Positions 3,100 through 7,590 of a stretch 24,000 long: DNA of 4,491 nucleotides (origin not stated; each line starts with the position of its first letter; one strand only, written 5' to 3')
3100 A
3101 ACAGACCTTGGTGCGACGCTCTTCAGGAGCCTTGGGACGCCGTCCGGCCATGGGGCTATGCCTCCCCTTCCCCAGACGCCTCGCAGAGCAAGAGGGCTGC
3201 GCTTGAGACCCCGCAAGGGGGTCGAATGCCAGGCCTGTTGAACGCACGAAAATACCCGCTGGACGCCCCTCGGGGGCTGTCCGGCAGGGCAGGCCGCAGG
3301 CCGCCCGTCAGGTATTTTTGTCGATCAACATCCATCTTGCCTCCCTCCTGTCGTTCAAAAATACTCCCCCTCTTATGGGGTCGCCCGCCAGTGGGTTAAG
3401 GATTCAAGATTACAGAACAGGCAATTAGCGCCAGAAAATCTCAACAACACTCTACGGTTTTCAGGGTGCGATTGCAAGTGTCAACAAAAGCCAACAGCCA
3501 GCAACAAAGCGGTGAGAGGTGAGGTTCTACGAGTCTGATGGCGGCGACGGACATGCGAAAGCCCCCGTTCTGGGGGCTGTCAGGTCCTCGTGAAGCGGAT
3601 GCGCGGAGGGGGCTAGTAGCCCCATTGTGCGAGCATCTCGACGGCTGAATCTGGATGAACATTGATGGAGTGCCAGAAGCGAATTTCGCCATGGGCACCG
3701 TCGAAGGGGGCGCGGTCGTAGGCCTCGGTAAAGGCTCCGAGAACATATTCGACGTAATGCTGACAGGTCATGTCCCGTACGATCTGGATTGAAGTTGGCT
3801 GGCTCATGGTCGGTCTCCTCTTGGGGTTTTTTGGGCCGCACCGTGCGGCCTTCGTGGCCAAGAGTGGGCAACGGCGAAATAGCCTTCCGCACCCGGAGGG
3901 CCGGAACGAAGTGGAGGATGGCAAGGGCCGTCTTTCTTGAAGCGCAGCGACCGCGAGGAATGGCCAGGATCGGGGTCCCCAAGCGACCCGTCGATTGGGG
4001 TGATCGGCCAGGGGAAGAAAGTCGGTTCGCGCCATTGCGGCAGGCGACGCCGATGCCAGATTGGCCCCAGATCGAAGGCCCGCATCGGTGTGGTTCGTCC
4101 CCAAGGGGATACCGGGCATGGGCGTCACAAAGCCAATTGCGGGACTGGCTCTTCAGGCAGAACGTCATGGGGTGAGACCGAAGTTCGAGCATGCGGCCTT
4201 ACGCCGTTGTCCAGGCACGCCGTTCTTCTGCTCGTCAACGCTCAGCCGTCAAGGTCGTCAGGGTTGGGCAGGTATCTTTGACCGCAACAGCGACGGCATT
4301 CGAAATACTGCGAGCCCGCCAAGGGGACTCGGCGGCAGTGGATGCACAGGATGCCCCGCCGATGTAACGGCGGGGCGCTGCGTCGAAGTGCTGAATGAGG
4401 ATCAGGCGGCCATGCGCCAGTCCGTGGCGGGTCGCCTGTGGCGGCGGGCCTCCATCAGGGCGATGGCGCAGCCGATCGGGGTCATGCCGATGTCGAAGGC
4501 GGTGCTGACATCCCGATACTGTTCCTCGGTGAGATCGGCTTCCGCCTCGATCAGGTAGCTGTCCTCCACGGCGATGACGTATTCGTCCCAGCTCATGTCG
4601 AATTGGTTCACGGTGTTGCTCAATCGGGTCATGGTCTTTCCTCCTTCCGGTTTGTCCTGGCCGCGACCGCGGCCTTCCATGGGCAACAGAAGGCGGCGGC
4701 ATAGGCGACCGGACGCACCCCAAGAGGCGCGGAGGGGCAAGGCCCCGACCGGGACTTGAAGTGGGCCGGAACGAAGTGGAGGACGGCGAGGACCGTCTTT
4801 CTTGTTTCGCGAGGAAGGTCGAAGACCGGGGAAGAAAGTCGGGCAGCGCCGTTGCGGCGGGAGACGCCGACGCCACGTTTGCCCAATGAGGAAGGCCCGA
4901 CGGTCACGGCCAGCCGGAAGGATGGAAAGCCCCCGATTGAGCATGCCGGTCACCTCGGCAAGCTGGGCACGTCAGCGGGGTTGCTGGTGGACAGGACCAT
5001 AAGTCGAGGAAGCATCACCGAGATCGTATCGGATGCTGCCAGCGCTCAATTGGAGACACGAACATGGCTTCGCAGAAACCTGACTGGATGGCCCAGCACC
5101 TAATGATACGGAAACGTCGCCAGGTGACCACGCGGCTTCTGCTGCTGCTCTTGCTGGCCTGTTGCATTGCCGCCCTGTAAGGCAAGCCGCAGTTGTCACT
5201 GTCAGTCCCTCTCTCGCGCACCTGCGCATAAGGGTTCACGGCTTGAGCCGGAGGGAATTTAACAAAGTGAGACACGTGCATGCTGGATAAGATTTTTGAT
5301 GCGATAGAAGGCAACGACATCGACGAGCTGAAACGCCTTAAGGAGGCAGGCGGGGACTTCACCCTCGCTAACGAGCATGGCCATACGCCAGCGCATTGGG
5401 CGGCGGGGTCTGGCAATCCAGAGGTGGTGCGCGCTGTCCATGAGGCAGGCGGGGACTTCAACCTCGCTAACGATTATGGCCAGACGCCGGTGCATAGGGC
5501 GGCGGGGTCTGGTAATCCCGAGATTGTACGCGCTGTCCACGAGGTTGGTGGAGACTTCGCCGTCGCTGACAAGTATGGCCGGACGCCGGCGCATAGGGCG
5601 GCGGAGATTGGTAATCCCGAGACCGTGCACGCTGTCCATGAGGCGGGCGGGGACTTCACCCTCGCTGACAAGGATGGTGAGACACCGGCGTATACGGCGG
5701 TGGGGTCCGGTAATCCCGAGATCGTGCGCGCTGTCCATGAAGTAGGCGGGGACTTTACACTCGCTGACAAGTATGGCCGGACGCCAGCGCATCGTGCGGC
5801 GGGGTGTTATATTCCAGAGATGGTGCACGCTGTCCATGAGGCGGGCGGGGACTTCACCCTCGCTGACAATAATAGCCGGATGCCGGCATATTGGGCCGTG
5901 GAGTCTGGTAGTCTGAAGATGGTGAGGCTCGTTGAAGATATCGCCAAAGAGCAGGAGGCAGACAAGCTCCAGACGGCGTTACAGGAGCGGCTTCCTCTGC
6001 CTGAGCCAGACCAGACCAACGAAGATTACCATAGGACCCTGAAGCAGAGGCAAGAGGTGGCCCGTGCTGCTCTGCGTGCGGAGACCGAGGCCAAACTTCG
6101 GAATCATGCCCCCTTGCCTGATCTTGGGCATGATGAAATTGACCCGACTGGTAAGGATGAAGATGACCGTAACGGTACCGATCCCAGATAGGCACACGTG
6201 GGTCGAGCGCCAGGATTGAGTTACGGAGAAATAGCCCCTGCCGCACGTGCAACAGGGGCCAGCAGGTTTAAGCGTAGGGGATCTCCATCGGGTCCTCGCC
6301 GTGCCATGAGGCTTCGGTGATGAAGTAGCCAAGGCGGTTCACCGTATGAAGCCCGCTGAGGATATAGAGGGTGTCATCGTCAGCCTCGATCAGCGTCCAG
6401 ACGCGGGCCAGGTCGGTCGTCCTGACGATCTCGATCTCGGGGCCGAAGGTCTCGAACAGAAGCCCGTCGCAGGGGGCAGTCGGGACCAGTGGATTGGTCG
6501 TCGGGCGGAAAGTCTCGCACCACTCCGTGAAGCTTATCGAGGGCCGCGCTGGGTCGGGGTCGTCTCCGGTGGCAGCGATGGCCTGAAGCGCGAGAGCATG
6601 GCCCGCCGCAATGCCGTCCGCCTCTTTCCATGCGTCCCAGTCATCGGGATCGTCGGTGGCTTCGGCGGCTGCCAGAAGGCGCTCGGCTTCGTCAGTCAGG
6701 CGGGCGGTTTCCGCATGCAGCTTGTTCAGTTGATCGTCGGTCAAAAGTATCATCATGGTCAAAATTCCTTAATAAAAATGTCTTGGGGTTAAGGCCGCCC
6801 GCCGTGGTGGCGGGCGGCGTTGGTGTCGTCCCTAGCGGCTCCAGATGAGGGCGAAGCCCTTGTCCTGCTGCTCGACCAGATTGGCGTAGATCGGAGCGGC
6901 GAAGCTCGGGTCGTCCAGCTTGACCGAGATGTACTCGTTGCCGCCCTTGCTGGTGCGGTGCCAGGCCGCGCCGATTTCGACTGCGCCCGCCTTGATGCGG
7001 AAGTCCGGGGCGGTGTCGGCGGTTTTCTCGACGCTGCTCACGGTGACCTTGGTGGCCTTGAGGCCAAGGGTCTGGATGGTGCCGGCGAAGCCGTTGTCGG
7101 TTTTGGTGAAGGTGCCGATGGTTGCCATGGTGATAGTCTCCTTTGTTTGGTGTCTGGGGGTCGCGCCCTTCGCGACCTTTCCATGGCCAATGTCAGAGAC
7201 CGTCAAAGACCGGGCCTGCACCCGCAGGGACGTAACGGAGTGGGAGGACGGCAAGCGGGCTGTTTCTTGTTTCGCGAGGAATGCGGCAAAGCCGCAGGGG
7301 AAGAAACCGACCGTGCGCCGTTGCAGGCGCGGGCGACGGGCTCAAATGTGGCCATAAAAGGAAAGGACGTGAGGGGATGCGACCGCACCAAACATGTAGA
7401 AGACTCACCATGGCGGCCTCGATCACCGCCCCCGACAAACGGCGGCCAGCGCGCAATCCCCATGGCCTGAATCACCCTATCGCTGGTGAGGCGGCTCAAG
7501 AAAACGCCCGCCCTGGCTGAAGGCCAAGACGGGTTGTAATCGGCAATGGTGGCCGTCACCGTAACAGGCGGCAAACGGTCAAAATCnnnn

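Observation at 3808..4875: Repeated ~210-250 nt structured leader upstream of leading-region genes, supported by compensatory base changes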

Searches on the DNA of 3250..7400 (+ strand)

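Call 16: search_dna_similar(query=window:3250-7400:+, collection=plasmids, mode=near, max_rows=20)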
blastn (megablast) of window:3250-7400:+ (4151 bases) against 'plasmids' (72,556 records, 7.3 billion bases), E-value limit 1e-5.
Records with a match: 188; places in all: 203; records where one place covers at least 80% of the query: 0.
Best place of each record, by identity: 90-95% 9; 80-90% 56; 60-80% 123.
By first word of the organism name: Agrobacterium 72; Rhizobium 53; Bradyrhizobium 25; Mesorhizobium 10; Roseibium 7; Labrenzia 4; Aminobacter 3; Sinorhizobium 3; Shinella 3; Allorhizobium 2; and 6 more.
By predicted mobility (MOB-suite, as given by PLSDB): conjugative 117; non-mobilizable 58; mobilizable 13.
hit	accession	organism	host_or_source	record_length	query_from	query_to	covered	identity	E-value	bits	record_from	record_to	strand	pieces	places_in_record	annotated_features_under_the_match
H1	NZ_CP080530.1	Mesorhizobium sp. AR02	Oxytropis sp.,Cell culture,root nodule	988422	3622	4078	11%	73.2%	5e-27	132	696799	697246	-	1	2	DUF736 domain-containing protein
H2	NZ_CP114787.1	Roseibium sp. Sym1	Symbiodiniaceae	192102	3622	4057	11%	75.0%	8e-40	174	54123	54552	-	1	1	DUF736 domain-containing protein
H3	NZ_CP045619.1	Roseibium aggregatum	-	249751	3622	4057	11%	74.9%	3e-39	172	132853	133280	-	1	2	DUF736 domain-containing protein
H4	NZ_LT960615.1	Hartmannibacter diazotrophicus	-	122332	3622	4057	11%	74.7%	4e-38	169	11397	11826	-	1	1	DUF736 domain-containing protein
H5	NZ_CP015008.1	Aminobacter aminovorans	cell culture,soil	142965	3622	4057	11%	73.2%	6e-26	128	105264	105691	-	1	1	DUF736 domain-containing protein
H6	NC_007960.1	Nitrobacter hamburgensis X14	-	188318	3622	4057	11%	73.1%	6e-26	128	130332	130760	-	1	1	DUF736 domain-containing protein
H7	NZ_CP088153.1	Mesorhizobium mediterraneum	Cicer arietinum L.,cell culture,radical ...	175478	3622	4057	11%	73.1%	6e-26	128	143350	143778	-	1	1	DUF736 domain-containing protein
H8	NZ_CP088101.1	Bradyrhizobium barranii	cell culture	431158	3622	4061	11%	72.0%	1e-17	100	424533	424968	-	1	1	DUF736 domain-containing protein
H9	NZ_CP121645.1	Bradyrhizobium barranii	Chamaecytisus prolifer var. ...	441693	3622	4061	11%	72.0%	1e-17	100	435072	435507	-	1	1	DUF736 domain-containing protein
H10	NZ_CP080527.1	Mesorhizobium sp. AR07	Oxytropis sp.,Cell culture,root nodule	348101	3622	4057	11%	72.6%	2e-21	113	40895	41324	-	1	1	DUF736 domain-containing protein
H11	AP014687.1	Bradyrhizobium diazoefficiens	Glycine max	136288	3622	4061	11%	71.8%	6e-16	95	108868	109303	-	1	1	hypothetical protein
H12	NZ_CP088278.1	Bradyrhizobium barranii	Glycine max cv. AC Glengarry,cell ...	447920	3622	4061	11%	71.8%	6e-16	95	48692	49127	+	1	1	DUF736 domain-containing protein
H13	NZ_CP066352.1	Bradyrhizobium japonicum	Glycine max,DNA isolated from pure ...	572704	3622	4061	11%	71.8%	6e-16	95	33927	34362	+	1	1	DUF736 domain-containing protein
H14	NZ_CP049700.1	Bradyrhizobium barranii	Glycine max cv. AC Glengarry,cell ...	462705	3622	4061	11%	71.8%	6e-16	95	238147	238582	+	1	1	DUF736 domain-containing protein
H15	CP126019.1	Bradyrhizobium japonicum USDA 123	Glycine max,soybean,root nodule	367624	3622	4061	11%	71.8%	6e-16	95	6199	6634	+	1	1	DUF736 domain-containing protein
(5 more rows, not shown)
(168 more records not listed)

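Call 18: search_dna_similar(query=window:4633-4940:-, collection=plasmids, mode=distant, max_rows=40, rows=spread)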
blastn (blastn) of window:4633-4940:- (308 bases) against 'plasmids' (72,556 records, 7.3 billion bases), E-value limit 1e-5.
Records with a match: 268; places in all: 320; records where one place covers at least 80% of the query: 0.
Best place of each record, by identity: 80-90% 17; 60-80% 251.
By first word of the organism name: Agrobacterium 110; Rhizobium 56; Bradyrhizobium 33; Sinorhizobium 15; Shinella 12; Mesorhizobium 7; Methylobacterium 4; Afipia 4; Bosea 3; Aminobacter 2; and 19 more.
By predicted mobility (MOB-suite, as given by PLSDB): conjugative 160; non-mobilizable 96; mobilizable 12.
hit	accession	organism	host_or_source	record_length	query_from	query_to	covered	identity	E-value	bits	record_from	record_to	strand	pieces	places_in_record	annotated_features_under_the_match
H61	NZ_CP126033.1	Bradyrhizobium elkanii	Glycine max,soybean,root nodule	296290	77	195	39%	76.6%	3e-14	87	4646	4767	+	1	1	none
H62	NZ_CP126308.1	Bosea vestrisii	cell culture,root nodule of Vicia ...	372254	66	178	37%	72.5%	3e-6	59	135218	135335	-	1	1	none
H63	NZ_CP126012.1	Bradyrhizobium japonicum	Glycine max,soybean,root nodule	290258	84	195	36%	72.4%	3e-7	63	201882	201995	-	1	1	none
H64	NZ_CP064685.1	Bradyrhizobium sp. CW1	Acmispon strigosus,cell culture,bulk ...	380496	83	177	31%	81.0%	1e-11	78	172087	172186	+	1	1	none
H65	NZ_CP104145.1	Rhizobium sullae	Sulla coronaria,cell culture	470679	84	183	32%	76.9%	2e-10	74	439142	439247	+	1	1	none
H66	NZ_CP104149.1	Sinorhizobium medicae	Trigonella foenum-graecum,cell culture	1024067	84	183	32%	76.4%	2e-10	73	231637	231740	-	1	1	record has no annotation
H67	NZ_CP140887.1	Sinorhizobium medicae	Medicago lupulina,whole organism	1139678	84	183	32%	76.4%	2e-10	73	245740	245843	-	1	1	none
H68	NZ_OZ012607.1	Shinella sp. WSD5-1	-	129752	84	179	31%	78.8%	9e-14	85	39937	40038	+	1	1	none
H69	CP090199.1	Rhizobium leguminosarum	Trifolium ambiguum,Cell culture,nodule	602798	84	183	32%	75.2%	8e-8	65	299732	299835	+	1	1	none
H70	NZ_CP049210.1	Agrobacterium rubi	Raspberry,cell culture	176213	83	179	31%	76.9%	2e-9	70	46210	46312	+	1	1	hypothetical protein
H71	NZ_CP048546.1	Agrobacterium tumefaciens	walnut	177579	83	179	31%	76.9%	2e-9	70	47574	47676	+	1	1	hypothetical protein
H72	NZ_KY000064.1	Agrobacterium radiobacter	-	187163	83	179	31%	76.9%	2e-9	70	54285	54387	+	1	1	hypothetical protein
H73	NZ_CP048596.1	Agrobacterium tumefaciens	walnut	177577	83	179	31%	76.9%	2e-9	70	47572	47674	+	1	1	hypothetical protein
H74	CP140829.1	Rhizobium beringeri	Trifolium pratense,whole organism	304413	84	183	32%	74.5%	3e-7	64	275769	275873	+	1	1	none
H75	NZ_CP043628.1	Methylobacterium aquaticum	Prosopis cineraria,pure bacterial ...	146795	81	177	31%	76.5%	7e-9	68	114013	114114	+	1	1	none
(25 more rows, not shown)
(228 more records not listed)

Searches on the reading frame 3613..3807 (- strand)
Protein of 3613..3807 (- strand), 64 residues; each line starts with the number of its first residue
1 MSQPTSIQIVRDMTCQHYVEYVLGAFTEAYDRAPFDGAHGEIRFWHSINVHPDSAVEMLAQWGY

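Call 9: search_protein_families(library=pfam, proteins=[window:3613-3807:-], max_evalue=0.01)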
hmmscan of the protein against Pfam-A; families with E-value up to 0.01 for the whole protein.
window:3613-3807:- (64 aa): 0 families

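Call 68: search_protein_families(library=ncbifam, proteins=[window:3613-3807:-], max_evalue=0.01)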
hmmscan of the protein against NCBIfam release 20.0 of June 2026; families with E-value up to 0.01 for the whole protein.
window:3613-3807:- (64 aa): 0 families

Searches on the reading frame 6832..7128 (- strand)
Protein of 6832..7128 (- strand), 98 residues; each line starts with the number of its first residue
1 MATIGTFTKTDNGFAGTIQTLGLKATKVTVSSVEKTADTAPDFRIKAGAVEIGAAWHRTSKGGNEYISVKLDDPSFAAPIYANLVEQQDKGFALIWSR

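Call 9: search_protein_families(library=pfam, proteins=[window:6832-7128:-], max_evalue=0.01)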
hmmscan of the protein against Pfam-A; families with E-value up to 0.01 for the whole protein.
window:6832-7128:- (98 aa): 1 family
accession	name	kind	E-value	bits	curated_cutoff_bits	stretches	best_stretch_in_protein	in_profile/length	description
PF05284.17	DUF736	-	1.7e-33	114.9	22.1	1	3-98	1-98/99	Protein of unknown function (DUF736)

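Call 25: find_related_loci(query=window:6832-7128:-, collection=genome_contigs, flank=10000)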
Query window:6832-7128:- (98 aa) in genome_contigs; peptide patterns used: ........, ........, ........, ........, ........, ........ (x = any residue, [..] = any of these).
423 stretches matched a pattern; 92 encode a relative of the query (tblastn E <= 1e-3); the best 80 are kept; 79 distinct loci.
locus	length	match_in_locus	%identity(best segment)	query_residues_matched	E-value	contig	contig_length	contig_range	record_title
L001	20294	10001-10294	100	1-98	4e-63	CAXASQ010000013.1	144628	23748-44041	MAG TPA_asm: uncultured Alphaproteobacteria bacterium isolate ERR594368_binner123_Refined_8 genome assembly, contig: ERZ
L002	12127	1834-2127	99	1-98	1e-62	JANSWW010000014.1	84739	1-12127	MAG: Alphaproteobacteria bacterium isolate bin.9 k141_537830_length_84739_cov_28.4928, whole genome shotgun sequence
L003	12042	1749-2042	99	1-98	7e-63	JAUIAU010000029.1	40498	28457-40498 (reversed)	MAG: Alphaproteobacteria bacterium isolate 5_bin.9 NODE_965_length_40498_cov_11.925739, whole genome shotgun sequence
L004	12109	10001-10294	96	1-98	7e-61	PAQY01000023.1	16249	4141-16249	MAG: Rhodospirillaceae bacterium isolate SP123 MHASMcontig_3456948, whole genome shotgun sequence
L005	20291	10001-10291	96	1-97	1e-60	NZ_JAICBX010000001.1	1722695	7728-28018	Flavimaribacter sediminis strain WL0058 NODE_1_length_1722695_cov_35.197168, whole genome shotgun sequence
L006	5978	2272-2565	92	1-98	8e-59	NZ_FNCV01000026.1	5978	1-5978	Roseospirillum parvum strain 930I, whole genome shotgun sequence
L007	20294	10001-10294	92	1-98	2e-58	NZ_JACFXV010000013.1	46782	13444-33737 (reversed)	Stappia albiluteola strain F7233 contig_13, whole genome shotgun sequence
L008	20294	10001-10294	92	1-98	6e-58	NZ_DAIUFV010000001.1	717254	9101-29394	MAG: Sneathiella sp. isolate CTOTU46467 NODE_1_length_717254_cov_14.368154, whole genome shotgun sequence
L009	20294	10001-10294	92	1-98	3e-58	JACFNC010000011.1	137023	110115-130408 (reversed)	MAG: Rhodospirillales bacterium isolate BROCD014 NODE_143_length_137023_cov_27.709706, whole genome shotgun sequence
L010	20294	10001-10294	89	1-98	3e-57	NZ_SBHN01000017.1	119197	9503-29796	Telmatospirillum sp. J64-1 Scaffold17, whole genome shotgun sequence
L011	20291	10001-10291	90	1-98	6e-57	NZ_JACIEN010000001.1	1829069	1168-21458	Chelatococcus caeni strain DSM 103737 Ga0373271_01, whole genome shotgun sequence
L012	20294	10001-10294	89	1-98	1e-56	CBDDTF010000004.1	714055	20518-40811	MAG: Algihabitans sp. isolate 99a9c27d-3010-44e8-80b6-83296f8a36f4 genome assembly, contig: contig_4, whole genome shotg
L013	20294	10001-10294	89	1-98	2e-56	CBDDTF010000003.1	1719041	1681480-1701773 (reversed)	MAG: Algihabitans sp. isolate 99a9c27d-3010-44e8-80b6-83296f8a36f4 genome assembly, contig: contig_3, whole genome shotg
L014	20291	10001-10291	90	1-98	9e-56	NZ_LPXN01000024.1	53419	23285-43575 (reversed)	Oceanibaculum pacificum strain MCCC 1A02656 contig12, whole genome shotgun sequence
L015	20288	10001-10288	91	1-97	2e-55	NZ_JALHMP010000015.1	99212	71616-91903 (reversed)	MAG: Phreatobacter sp. isolate Bin_33_7 c_000000001334, whole genome shotgun sequence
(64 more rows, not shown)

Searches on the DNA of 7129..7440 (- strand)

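Call 17: search_dna_similar(query=window:7129-7440:-, collection=plasmids, mode=distant, max_rows=40, rows=spread)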
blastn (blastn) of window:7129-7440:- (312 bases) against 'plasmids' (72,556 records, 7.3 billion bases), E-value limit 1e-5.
Records with a match: 111; places in all: 123; records where one place covers at least 80% of the query: 0.
Best place of each record, by identity: 90-95% 2; 80-90% 9; 60-80% 100.
By first word of the organism name: Rhizobium 26; Bradyrhizobium 26; Agrobacterium 15; Shinella 6; Sinorhizobium 4; Mesorhizobium 4; Afipia 4; Ensifer 3; Aminobacter 3; Pararhizobium 3; and 11 more.
By predicted mobility (MOB-suite, as given by PLSDB): conjugative 82; non-mobilizable 22; mobilizable 7.
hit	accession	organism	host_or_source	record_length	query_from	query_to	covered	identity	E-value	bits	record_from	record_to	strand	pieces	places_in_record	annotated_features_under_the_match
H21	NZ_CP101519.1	Ensifer adhaerens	cell cuture,rhizosphere soil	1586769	112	302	61%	71.6%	3e-7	63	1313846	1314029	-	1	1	none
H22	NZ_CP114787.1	Roseibium sp. Sym1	Symbiodiniaceae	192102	117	283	54%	75.8%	2e-15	91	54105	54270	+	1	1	none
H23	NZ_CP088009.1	Rhizobium sp. T136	Melilotus albus,Cell culture,root nodule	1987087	114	279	53%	74.6%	3e-13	83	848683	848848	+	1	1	none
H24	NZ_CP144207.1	Sinorhizobium chiapasense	mixed culture,rhizosphere soil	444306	114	283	54%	72.4%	1e-11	77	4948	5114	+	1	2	none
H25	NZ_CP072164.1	Rhizobium sp. B21/90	Himalayan blackberry,cell culture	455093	117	283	54%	72.7%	2e-9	71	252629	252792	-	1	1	none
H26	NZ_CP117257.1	Rhizobium tumorigenes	Rubus sp.,pure bacterial culture,Aerial ...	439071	117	283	54%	72.7%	2e-9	71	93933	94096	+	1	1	none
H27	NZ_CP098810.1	Ensifer adhaerens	whole organism,soil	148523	114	283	54%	70.6%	3e-7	63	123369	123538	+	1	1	none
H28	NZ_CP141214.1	Sinorhizobium meliloti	alfalfa,Isolate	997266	135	302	54%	70.7%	4e-6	59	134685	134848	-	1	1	none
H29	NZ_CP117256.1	Rhizobium tumorigenes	Rubus sp.,pure bacterial culture,Aerial ...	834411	117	279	52%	71.3%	4e-6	60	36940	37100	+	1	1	none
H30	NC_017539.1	Afipia carboxidovorans OM4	-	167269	131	283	49%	74.2%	2e-10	74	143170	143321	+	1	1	DUF736 domain-containing protein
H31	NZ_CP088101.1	Bradyrhizobium barranii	cell culture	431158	131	283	49%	73.4%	7e-9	68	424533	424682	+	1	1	none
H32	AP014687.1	Bradyrhizobium diazoefficiens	Glycine max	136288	131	283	49%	72.6%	8e-8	64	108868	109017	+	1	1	none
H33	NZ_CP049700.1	Bradyrhizobium barranii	Glycine max cv. AC Glengarry,cell ...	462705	131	283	49%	72.6%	8e-8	64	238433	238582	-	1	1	none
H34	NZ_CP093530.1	Shinella zoogloeoides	-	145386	135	283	48%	74.5%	4e-12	80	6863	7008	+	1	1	none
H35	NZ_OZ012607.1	Shinella sp. WSD5-1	-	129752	135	283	48%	74.5%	4e-12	80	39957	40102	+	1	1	none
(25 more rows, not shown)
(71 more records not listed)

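Call 50: get_annotated_region(hit=H22, flank=18000)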
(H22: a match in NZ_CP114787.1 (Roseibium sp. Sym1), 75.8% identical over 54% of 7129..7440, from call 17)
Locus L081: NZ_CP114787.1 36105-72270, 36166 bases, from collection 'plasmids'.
description: Roseibium sp. Sym1 plasmid unnamed1, complete sequence
organism: Roseibium sp. Sym1 (NCBI taxid 3016006)
taxonomy: Bacteria; Pseudomonadota; Alphaproteobacteria; Hyphomicrobiales; Stappiaceae; Roseibium; Roseibium sp. Sym1
host: -; source: Symbiodiniaceae; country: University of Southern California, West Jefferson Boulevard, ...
typing (MOB-suite, as given by PLSDB): non-mobilizable; mating-pair formation MPF_T
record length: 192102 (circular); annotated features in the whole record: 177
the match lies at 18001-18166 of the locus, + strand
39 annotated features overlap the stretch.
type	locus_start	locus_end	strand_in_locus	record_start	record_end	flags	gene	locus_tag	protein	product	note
CDS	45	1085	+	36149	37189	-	-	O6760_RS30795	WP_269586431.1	GGDEF domain-containing protein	-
CDS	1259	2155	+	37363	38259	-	-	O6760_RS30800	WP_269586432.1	DUF2971 domain-containing protein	-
CDS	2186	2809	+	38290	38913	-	-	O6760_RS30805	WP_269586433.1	hypothetical protein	-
CDS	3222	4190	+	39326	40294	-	-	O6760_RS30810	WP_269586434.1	DUF3991 and toprim domain-containing protein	-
CDS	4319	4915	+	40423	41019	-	-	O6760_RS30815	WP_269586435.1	DUF1419 domain-containing protein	-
CDS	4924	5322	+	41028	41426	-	-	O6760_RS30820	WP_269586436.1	DUF3085 domain-containing protein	-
CDS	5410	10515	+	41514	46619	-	-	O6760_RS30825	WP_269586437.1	DEAD/DEAH box helicase family protein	-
CDS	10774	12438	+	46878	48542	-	-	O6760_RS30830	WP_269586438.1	ParB/RepB/Spo0J family partition protein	GO:0007059 - chromosome segregation [Evidence IEA]; GO:0000910 - cytokinesis [Evidence IEA]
CDS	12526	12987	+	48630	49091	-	-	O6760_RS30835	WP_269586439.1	hypothetical protein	-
CDS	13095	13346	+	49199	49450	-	-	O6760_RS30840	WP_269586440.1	hypothetical protein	-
CDS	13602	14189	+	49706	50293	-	-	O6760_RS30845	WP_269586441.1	hypothetical protein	-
CDS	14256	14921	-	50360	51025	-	-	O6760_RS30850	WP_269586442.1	hypothetical protein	-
CDS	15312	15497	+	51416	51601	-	-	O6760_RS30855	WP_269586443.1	hypothetical protein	-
CDS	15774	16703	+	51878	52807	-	-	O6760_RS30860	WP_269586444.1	zincin-like metallopeptidase domain-containing protein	-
CDS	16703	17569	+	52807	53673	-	-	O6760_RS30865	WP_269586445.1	hypothetical protein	-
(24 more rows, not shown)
